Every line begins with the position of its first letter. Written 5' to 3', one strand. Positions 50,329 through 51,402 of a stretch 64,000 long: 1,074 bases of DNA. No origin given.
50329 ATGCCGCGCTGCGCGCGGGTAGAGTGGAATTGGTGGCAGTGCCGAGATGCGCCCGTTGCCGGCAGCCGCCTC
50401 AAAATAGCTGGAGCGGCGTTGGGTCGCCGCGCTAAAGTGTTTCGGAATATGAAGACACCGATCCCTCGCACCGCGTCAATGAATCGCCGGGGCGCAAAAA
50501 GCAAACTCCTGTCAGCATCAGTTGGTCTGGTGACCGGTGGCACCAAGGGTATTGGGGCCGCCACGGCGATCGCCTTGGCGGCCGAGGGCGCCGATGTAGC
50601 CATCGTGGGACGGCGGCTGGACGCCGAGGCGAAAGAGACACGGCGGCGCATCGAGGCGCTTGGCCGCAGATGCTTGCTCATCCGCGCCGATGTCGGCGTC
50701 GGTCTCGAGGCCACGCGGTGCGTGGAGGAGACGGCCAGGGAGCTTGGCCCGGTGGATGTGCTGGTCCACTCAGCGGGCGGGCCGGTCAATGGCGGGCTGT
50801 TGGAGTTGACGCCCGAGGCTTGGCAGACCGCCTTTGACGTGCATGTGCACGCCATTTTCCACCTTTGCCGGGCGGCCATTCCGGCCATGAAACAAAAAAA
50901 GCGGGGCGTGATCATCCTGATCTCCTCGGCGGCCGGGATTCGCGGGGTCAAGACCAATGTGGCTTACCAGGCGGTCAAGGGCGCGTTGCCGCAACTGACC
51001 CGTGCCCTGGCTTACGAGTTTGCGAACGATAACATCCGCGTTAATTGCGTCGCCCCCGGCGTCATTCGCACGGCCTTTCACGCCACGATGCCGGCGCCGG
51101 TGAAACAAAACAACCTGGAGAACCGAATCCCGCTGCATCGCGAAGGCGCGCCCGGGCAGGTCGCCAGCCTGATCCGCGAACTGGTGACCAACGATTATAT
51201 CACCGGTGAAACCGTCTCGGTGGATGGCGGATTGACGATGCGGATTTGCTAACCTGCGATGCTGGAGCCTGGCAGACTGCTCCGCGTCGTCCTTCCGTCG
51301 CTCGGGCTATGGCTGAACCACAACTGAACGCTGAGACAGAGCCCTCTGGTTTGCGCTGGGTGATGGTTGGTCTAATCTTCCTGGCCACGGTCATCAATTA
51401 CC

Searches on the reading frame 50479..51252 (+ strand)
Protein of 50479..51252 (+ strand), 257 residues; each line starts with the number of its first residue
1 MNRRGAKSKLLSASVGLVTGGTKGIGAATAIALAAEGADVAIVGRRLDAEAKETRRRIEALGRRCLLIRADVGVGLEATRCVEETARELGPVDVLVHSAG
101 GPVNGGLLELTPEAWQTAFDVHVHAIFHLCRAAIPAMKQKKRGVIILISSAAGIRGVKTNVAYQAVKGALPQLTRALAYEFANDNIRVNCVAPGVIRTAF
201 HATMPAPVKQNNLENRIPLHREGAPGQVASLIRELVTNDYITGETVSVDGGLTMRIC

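Call 27: find_encoding_contigs(protein=window:50479-51252:+, flank=10000, max_places=10)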
Protein window:50479-51252:+ (257 aa): 10 contigs read that carry it; 5 places shown.
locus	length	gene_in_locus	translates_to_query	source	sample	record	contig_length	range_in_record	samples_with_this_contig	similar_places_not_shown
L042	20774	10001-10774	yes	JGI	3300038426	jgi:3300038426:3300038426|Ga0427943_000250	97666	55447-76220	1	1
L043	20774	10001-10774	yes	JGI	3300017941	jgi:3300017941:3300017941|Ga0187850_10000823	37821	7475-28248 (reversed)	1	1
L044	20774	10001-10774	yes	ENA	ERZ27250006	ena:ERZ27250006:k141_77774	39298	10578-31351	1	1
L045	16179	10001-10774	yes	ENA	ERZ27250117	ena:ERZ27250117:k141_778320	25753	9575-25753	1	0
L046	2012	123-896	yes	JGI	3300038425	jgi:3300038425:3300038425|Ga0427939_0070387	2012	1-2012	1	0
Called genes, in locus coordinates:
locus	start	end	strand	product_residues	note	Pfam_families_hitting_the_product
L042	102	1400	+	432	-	-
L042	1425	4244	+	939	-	-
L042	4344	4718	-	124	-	-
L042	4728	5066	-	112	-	-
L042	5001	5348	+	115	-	-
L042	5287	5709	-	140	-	PF13560:HTH_31 (weak), PF01381:HTH_3, PF13443:HTH_26 (weak)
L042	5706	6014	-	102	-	PF09907:HigB_toxin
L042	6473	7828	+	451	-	-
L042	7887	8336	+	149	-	-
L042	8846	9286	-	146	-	PF01381:HTH_3 (weak)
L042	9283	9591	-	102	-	PF09907:HigB_toxin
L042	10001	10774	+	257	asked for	PF23441:SDR (weak), PF00106:adh_short, PF08659:KR, PF13561:adh_short_C2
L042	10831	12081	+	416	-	PF00083:Sugar_tr, PF07690:MFS_1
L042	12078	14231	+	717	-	PF14871:GHL6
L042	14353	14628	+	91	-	-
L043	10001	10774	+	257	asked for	PF23441:SDR (weak), PF00106:adh_short, PF08659:KR, PF13561:adh_short_C2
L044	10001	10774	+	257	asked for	PF23441:SDR (weak), PF00106:adh_short, PF08659:KR, PF13561:adh_short_C2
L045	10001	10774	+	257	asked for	PF23441:SDR (weak), PF00106:adh_short, PF08659:KR, PF13561:adh_short_C2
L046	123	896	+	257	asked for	PF23441:SDR (weak), PF00106:adh_short, PF08659:KR, PF13561:adh_short_C2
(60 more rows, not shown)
